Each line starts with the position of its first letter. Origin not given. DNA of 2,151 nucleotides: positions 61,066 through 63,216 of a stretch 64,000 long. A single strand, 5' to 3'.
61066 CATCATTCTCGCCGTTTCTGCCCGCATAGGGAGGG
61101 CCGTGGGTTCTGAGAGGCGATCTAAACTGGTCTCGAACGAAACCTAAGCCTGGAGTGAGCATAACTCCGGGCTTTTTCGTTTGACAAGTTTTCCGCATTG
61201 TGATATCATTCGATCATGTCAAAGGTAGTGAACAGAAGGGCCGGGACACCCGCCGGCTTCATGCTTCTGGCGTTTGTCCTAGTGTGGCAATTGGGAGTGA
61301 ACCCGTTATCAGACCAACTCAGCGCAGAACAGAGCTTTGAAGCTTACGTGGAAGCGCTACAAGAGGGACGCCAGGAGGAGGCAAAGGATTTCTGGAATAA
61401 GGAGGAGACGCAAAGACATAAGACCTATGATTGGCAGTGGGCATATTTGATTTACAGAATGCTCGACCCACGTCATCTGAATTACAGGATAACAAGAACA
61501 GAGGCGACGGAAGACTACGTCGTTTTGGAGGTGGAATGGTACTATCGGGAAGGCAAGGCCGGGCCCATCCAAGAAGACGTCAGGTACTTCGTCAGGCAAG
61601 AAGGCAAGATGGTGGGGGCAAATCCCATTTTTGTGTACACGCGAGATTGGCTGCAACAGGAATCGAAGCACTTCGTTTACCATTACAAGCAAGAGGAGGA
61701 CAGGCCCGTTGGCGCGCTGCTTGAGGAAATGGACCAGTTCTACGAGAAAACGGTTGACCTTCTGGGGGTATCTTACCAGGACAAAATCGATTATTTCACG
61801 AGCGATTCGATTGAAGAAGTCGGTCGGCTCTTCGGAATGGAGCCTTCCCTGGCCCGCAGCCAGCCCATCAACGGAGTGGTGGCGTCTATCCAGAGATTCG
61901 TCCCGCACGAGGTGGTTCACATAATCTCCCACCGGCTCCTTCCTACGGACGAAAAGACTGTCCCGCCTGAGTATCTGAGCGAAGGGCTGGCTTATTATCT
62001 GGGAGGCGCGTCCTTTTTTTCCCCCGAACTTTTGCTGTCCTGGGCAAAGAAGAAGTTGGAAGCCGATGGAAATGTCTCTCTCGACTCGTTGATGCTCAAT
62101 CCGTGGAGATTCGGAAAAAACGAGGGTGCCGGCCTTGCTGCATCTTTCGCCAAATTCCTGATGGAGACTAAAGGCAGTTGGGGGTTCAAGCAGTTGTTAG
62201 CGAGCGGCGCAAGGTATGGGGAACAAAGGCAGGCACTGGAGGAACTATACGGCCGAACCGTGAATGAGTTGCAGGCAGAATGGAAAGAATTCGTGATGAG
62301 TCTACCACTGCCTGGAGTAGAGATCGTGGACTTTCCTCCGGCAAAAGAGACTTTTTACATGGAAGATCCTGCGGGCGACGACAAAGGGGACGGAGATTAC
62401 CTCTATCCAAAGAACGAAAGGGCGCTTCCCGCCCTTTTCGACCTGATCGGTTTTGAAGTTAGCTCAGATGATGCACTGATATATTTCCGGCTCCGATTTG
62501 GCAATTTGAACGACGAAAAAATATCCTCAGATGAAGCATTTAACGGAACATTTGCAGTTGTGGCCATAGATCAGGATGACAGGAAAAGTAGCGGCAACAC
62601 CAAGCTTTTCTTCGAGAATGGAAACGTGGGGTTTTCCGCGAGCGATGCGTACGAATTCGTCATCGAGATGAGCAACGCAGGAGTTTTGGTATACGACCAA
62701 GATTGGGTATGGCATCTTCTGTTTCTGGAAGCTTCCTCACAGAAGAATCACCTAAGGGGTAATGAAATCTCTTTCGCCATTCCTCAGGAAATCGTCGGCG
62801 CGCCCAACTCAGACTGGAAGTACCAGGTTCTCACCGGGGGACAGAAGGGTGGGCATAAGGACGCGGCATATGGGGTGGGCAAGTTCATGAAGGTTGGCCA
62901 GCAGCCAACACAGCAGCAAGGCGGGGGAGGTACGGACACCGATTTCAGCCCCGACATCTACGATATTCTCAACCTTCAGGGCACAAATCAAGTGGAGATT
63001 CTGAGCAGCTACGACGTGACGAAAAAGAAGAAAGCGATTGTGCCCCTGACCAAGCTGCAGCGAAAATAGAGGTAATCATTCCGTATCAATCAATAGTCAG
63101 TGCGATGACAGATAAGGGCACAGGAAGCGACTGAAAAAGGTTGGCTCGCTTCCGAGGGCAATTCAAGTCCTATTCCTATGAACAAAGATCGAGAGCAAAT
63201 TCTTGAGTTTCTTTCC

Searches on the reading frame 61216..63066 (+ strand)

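Call 71: search_protein_families(library=pfam, proteins=[window:61216-63066:+], max_evalue=0.00001)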
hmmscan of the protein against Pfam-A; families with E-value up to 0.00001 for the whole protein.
window:61216-63066:+ (617 aa): 1 family
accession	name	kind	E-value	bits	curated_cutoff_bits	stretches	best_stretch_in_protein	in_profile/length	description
PF09985.14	Glucodextran_C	-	1.3e-34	120.1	22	1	381-609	3-226/228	C-terminal binding-module, SLH-like, of glucodextranase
